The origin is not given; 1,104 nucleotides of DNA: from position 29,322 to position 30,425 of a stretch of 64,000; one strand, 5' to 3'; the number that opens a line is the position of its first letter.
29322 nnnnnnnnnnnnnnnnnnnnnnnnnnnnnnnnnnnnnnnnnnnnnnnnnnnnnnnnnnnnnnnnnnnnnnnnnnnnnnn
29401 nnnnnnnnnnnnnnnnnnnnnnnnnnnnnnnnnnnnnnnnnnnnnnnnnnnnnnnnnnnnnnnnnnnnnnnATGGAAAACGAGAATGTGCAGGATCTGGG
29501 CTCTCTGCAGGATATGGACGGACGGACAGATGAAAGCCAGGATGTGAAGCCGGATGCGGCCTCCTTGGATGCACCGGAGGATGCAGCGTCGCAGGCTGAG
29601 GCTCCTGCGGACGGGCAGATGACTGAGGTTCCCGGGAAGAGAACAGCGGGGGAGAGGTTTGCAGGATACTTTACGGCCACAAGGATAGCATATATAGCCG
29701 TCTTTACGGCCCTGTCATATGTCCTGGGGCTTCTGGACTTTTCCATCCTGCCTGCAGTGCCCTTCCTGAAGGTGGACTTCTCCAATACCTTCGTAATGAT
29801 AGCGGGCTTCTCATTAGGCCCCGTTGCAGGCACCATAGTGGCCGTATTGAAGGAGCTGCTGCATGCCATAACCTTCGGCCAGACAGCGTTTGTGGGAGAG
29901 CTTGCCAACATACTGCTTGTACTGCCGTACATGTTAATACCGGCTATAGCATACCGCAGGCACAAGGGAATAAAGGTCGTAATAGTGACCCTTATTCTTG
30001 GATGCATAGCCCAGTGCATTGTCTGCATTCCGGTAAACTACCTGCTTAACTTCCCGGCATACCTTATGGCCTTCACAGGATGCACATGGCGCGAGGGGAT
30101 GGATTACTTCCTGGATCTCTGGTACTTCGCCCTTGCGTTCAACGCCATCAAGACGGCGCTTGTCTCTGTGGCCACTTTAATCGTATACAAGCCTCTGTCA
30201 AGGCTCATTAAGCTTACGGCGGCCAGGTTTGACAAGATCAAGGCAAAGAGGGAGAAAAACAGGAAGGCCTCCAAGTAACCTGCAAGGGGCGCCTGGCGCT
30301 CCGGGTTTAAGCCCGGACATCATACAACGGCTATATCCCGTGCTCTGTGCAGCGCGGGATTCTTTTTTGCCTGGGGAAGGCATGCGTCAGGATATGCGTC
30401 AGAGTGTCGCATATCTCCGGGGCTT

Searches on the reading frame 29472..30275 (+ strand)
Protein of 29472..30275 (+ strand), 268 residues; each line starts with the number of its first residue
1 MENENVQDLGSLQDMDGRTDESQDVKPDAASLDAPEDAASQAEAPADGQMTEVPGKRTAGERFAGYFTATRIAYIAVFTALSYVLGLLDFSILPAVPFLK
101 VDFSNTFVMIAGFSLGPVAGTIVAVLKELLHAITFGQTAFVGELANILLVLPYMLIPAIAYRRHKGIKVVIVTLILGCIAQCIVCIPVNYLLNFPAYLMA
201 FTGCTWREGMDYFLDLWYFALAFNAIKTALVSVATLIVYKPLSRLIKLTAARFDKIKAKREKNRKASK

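Call 46: search_protein_families(library=pfam, proteins=[window:29472-30275:+], max_evalue=0.01)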
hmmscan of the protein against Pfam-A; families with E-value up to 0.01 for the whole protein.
window:29472-30275:+ (268 aa): 3 families
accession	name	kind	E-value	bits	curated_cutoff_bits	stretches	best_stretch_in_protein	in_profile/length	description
PF12822.12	ECF_trnsprt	-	2.2e-23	83.5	30.7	1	71-239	2-169/169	ECF transporter, substrate-specific component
PF07456.16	Hpre_diP_synt_I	-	4.4e-05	24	30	1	79-185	2-113/147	Heptaprenyl diphosphate synthase component I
PF07155.17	ECF-ribofla_trS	-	0.0043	17.5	26.7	1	68-191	3-128/172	ECF-type riboflavin transporter, S component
